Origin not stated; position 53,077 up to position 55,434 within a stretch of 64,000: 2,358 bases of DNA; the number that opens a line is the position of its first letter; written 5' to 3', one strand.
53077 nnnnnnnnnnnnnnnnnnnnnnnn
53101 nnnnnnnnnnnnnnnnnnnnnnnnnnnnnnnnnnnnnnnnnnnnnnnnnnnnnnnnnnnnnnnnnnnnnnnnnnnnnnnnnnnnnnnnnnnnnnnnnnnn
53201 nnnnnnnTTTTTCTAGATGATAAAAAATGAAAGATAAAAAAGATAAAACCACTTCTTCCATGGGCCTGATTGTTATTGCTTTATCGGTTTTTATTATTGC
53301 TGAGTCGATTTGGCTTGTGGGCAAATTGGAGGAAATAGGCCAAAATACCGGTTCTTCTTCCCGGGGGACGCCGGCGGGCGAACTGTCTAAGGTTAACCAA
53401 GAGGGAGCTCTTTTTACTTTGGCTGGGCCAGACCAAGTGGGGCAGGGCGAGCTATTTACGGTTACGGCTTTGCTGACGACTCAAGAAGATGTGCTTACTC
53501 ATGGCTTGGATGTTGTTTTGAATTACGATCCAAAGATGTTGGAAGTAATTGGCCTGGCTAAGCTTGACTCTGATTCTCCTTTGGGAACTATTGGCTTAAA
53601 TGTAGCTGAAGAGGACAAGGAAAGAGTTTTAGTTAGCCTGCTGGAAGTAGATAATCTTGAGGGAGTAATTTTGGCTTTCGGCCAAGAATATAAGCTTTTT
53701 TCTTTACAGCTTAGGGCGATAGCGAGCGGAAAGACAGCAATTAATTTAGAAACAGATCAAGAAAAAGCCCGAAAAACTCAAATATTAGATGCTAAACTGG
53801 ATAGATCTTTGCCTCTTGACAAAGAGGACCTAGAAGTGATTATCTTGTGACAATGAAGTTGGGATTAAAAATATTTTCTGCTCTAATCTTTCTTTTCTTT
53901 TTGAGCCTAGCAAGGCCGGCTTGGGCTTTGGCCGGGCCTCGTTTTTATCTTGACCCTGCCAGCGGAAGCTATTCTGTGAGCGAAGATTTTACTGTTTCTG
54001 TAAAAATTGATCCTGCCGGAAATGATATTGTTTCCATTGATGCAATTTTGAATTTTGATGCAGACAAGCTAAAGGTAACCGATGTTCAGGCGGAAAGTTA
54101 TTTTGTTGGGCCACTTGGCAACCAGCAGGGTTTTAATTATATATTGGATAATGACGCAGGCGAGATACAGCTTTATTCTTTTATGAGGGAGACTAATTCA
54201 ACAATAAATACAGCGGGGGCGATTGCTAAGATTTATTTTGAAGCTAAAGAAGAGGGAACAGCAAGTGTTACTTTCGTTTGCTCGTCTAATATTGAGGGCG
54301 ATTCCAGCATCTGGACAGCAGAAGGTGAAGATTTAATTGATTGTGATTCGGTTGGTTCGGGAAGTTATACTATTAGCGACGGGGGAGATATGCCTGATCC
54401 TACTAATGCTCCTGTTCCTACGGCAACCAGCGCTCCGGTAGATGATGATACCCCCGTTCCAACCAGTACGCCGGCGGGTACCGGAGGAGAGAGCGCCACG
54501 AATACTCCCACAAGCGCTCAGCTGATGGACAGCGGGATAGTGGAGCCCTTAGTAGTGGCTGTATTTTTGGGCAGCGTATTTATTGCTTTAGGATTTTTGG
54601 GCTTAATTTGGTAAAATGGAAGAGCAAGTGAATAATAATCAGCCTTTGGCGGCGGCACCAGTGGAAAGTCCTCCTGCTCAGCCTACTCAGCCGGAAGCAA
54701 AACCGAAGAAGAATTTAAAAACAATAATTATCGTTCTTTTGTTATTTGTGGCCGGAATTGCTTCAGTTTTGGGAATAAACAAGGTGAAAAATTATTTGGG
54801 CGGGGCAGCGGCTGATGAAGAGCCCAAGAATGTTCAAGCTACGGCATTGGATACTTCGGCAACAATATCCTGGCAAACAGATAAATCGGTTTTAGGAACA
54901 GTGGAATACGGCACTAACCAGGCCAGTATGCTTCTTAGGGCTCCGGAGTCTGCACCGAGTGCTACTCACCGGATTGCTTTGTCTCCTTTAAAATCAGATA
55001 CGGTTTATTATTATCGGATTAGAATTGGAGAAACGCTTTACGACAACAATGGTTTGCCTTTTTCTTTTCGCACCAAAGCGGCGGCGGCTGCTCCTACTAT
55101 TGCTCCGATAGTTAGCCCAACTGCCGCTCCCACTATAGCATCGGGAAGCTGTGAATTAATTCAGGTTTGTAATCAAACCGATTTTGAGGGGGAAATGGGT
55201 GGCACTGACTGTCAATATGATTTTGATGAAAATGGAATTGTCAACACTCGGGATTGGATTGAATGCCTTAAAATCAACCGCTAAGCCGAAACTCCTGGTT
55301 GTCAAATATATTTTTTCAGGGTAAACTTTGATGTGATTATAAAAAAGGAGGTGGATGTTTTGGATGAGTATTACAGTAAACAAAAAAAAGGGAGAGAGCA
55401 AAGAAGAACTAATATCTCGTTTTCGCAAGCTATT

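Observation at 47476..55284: Six-gene cluster encoding a modular cohesin/dockerin-like cell-surface assembly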

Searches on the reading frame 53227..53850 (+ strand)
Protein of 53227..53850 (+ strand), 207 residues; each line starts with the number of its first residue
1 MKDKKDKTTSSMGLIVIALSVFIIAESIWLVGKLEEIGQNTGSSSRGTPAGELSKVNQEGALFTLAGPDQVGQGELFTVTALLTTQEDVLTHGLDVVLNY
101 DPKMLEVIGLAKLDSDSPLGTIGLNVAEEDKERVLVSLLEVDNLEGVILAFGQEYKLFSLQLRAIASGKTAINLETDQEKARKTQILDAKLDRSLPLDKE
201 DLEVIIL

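Call 3: search_protein_families(library=pfam, proteins=[window:53227-53850:+], max_evalue=1)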
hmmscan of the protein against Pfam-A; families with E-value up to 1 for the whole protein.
window:53227-53850:+ (207 aa): 1 family
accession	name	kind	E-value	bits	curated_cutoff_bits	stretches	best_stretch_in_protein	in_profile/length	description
PF00963.24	Cohesin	-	0.13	12.9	24.1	1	72-114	11-53/139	Cohesin domain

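Call 4: search_protein_families(library=ncbifam, proteins=[window:53227-53850:+], max_evalue=1)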
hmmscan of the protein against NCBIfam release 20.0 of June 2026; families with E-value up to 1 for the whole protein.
window:53227-53850:+ (207 aa): 0 families

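Call 40: search_solved_structures(query=A6, max_evalue=1)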
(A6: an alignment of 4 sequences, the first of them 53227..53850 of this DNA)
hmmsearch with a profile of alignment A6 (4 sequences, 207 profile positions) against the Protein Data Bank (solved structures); distinct sequences matched with E-value up to 1: 10.
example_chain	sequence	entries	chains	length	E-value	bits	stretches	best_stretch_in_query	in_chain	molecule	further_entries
2ozn_A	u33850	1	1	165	0.0008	22.2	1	51-139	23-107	O-GlcNAcase nagJ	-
2o4e_A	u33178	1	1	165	0.00084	22.2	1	50-139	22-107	O-GlcNAcase nagJ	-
2jh2_A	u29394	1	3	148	0.001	21.9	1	51-139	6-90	O-GLCNACASE NAGJ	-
2w1n_A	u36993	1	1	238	0.0062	19.3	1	55-139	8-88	O-GLCNACASE NAGJ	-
5g5d_A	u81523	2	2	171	0.054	16.3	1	68-111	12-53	CELLULOSOME ANCHORING PROTEIN COHESIN REGION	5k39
2ccl_A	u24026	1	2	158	0.1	15.4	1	67-111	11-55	CELLULOSOMAL SCAFFOLDING PROTEIN A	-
1ohz_A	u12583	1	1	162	0.1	15.3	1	67-111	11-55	CELLULOSOMAL SCAFFOLDING PROTEIN A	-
1anu_A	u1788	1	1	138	0.13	15.1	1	73-111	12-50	COHESIN-2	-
3ul4_A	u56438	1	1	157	0.22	14.3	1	66-143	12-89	Cellulosome-anchoring protein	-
3l8q_A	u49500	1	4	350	0.34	13.7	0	71-138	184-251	Cellulosomal scaffoldin adaptor protein B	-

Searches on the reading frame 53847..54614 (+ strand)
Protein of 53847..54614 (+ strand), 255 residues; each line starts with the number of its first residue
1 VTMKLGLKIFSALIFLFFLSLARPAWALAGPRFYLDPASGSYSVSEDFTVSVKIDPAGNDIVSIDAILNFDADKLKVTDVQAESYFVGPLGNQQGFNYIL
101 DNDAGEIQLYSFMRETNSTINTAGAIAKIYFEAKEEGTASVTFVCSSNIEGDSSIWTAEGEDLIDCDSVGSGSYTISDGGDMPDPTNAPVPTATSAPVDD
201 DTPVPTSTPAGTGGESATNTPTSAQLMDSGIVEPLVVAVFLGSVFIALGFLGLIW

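Call 3: search_protein_families(library=pfam, proteins=[window:53847-54614:+], max_evalue=1)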
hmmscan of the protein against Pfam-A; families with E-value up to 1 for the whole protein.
window:53847-54614:+ (255 aa): 2 families
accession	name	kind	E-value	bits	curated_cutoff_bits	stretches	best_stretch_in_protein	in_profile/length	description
PF00963.24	Cohesin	-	2.3e-11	44.5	24.1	1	43-143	11-114/139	Cohesin domain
PF20768.2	Topo_VI_alpha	-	0.055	13.7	23.6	1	157-176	17-37/50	All-beta domain in DNA topoisomerase VI alpha subunit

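Call 4: search_protein_families(library=ncbifam, proteins=[window:53847-54614:+], max_evalue=1)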
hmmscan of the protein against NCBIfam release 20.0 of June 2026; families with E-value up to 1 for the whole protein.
window:53847-54614:+ (255 aa): 0 families

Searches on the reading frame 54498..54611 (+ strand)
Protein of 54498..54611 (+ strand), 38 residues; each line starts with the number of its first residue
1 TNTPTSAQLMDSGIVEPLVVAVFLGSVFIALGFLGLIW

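Call 88: search_protein_families(library=ncbifam, proteins=[window:54498-54611:+], max_evalue=10)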
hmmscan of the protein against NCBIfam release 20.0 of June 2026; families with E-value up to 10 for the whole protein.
seq(38 aa): 1 family
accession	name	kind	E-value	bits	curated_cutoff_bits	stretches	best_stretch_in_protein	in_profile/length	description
NF001907.1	PRK00665.1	equivalog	0.14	12.3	60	1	15-32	2-19/31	cytochrome b6-f complex subunit V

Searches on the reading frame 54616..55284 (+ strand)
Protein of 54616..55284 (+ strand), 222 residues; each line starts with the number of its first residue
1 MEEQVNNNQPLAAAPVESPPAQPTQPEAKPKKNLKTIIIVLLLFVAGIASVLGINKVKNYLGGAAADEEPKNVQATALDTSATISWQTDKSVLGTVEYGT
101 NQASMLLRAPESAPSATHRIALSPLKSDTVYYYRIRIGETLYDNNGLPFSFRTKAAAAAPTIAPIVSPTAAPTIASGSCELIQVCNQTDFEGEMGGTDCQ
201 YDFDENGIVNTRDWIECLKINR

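Call 3: search_protein_families(library=pfam, proteins=[window:54616-55284:+], max_evalue=1)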
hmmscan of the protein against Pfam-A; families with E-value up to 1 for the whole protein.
window:54616-55284:+ (222 aa): 5 families
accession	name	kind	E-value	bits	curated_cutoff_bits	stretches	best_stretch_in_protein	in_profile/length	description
PF16656.11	Pur_ac_phosph_N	-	2e-07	31.9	30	1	75-153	8-93/93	Purple acid Phosphatase, N-terminal domain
PF25814.1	fn3_SORL1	-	0.0047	17.4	27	1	72-137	7-71/90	SORL1-like, fn3 domain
PF14283.11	CD1107-like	-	0.067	13.5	26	1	14-50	108-144/158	Mobile element protein CD1107-like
PF11021.13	DUF2613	-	0.071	13.7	22.1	1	78-100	33-54/55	Protein of unknown function (DUF2613)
PF16655.11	PhoD_N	-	0.22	12.5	30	1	112-139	53-80/90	PhoD-like phosphatase, N-terminal domain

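Call 4: search_protein_families(library=ncbifam, proteins=[window:54616-55284:+], max_evalue=1)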
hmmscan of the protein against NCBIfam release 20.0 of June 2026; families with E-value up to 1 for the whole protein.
window:54616-55284:+ (222 aa): 1 family
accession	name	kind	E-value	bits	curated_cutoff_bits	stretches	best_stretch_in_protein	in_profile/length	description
NF047638.1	throspo3_MtsC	equivalog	0.036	13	350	1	178-213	207-242/428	cell-cell cohesion MYXO-CTERM protein MtsC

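Call 22: find_related_loci(query=A1, collection=genome_contigs, flank=10000)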
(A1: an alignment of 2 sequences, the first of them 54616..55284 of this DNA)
Query A1 (222 aa) in genome_contigs; peptide patterns used: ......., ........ (x = any residue, [..] = any of these).
418 stretches matched a pattern; 2 encode a relative of the query (tblastn E <= 1e-3); 2 distinct loci.
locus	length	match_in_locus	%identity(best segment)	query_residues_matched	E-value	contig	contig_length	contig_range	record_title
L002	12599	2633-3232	68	22-222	4e-95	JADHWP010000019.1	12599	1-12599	MAG: Candidatus Shapirobacteria bacterium isolate BS750m-G30 BS-750m-C8879, whole genome shotgun sequence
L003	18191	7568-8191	49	29-222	6e-53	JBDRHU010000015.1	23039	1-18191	MAG: Patescibacteria group bacterium isolate MEGAHIT-group-1.55 k141_7147307, whole genome shotgun sequence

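Call 50: find_related_loci(query=A10, collection=metagenome_contigs, flank=10000)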
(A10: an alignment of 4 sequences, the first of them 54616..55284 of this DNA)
Query A10 (222 aa) in metagenome_contigs; peptide patterns used: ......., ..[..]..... (x = any residue, [..] = any of these).
173 stretches matched a pattern; 38 encode a relative of the query (tblastn E <= 1e-3); 37 distinct loci.
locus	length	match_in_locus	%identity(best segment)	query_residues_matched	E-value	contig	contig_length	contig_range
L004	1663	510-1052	64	43-222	2e-83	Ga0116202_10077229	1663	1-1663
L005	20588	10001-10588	54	31-222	2e-69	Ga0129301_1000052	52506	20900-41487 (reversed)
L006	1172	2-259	58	135-222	6e-34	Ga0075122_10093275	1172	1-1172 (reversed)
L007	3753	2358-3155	47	32-136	2e-13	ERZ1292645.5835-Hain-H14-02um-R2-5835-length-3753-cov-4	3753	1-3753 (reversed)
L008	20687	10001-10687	39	51-135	1e-10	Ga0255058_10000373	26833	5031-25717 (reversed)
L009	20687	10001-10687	43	51-135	2e-10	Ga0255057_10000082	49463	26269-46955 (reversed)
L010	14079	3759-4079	35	72-168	3e-10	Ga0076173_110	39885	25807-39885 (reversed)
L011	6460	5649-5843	42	71-135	4e-10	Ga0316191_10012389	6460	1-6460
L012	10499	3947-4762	33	72-187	4e-10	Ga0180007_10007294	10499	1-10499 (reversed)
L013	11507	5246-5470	37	71-146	1e-9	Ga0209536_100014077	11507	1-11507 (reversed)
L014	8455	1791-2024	36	71-148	2e-9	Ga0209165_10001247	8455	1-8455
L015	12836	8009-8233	38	71-146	5e-9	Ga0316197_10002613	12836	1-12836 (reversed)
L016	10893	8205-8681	43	71-136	9e-9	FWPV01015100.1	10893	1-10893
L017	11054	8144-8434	31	79-175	2e-8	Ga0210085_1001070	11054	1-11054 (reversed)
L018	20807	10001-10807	34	69-147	3e-8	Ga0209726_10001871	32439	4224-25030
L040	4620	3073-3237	36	80-135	1e-4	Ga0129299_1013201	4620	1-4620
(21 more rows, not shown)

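Call 76: search_protein_families(library=pfam, proteins=[L003:616-1989:-, L003:2062-5091:+, L003:5115-6251:+, L003:6269-6877:+, L005:7642-8601:+, L005:8632-9324:+, L005:9321-9986:+], max_evalue=0.1)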
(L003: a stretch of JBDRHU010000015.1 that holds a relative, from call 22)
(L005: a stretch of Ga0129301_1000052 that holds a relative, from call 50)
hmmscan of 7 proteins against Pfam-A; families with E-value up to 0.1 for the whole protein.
L003:616-1989:- (457 aa): 2 families
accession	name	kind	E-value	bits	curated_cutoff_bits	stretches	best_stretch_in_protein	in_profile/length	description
PF01229.23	Glyco_hydro_39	-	2.4e-31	109.5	26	1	98-425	72-428/472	Glycosyl hydrolases family 39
PF11790.14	Glyco_hydro_cc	-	0.00019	21.6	21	1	208-318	103-209/237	Glycosyl hydrolase catalytic core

L003:2062-5091:+ (1009 aa): 3 families
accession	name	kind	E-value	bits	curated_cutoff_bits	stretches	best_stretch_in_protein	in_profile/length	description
PF00404.24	Dockerin_1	-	0.01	16.4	22.9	0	957-997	3-49/57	Dockerin type I domain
PF13499.12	EF-hand_7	-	0.035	14.9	30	0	957-997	12-62/67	EF-hand domain pair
PF13405.12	EF-hand_6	-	0.09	13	25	0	984-1000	9-25/30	EF-hand domain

L003:5115-6251:+ (378 aa): 3 families
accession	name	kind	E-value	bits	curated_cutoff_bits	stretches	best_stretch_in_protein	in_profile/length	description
PF00963.24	Cohesin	-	6.1e-10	39.9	24.1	1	50-151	9-109/139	Cohesin domain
PF00404.24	Dockerin_1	-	1.6e-05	25.4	22.9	1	320-364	1-50/57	Dockerin type I domain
PF17998.7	AgI_II_C2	-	0.03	15.2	27.1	0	47-109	14-76/148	Cell surface antigen I/II C2 terminal domain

L003:6269-6877:+ (202 aa): 1 family
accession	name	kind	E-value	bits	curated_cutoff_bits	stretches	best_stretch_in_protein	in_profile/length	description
PF00963.24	Cohesin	-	0.0051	17.4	24.1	1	66-189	7-130/139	Cohesin domain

L005:7642-8601:+ (319 aa): 5 families
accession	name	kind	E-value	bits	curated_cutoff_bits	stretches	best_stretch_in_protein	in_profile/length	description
PF21164.2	Dumpy_DPY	-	0.0017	18.7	27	1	76-96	4-24/24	Dumpy, DPY module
PF00404.24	Dockerin_1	-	0.003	18.2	22.9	1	262-306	6-51/57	Dockerin type I domain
PF01683.23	EB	-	0.014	15.9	24.3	1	74-106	20-52/52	EB module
PF23416.1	DUF7107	-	0.033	15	24.6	0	73-93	26-46/48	Domain of unknown function (DUF7107)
PF10670.15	DUF4198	-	0.063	13.8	34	1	145-199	147-199/209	Domain of unknown function (DUF4198)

L005:8632-9324:+ (230 aa): 0 families

L005:9321-9986:+ (221 aa): 2 families
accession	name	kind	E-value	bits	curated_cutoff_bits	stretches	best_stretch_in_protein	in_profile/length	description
PF00963.24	Cohesin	-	4.7e-11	43.5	24.1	1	32-130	7-107/139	Cohesin domain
PF21879.2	STIV_turret_3rd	-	0.036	14.8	27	1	86-163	18-95/111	C381 turret protein Nucleoplasmin-like/VP domain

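Call 88: search_protein_families(library=ncbifam, proteins=[L002:1858-2601:+, L003:6874-7569:+, L005:9321-9986:+], max_evalue=10)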
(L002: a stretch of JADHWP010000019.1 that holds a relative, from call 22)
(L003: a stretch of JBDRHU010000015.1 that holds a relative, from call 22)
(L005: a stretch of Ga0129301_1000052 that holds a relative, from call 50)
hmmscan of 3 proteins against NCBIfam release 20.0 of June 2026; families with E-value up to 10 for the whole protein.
L002:1858-2601:+ (247 aa): 2 families
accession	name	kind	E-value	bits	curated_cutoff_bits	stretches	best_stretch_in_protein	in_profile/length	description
NF033218.1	anchor_AmaP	equivalog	0.062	13.1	55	1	1-23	1-23/166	alkaline shock response membrane anchor protein AmaP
NF053819.1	EF0750_LPXTG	subfamily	0.15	12.5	47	1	1-27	1-26/105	EF2685/EF0750 family sortase-dependent surface protein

L003:6874-7569:+ (231 aa): 2 families
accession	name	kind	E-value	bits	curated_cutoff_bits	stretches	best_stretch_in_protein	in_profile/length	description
NF053819.1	EF0750_LPXTG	subfamily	0.038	14.5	47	1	182-229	49-99/105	EF2685/EF0750 family sortase-dependent surface protein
TIGR01167.1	LPXTG_anchor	domain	0.23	12.2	15.9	1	202-229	1-27/34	LPXTG cell wall anchor domain-containing protein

L005:9321-9986:+ (221 aa): 1 family
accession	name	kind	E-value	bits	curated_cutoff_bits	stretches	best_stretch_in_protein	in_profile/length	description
NF053819.1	EF0750_LPXTG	subfamily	0.0081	16.7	47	2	1-28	1-29/105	EF2685/EF0750 family sortase-dependent surface protein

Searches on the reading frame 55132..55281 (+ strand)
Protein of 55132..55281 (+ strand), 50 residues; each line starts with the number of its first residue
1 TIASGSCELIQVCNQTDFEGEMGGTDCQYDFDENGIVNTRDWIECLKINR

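Call 63: search_protein_families(library=pfam, proteins=[window:55132-55281:+], max_evalue=10)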
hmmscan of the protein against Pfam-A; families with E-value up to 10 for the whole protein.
seq(50 aa): 0 families
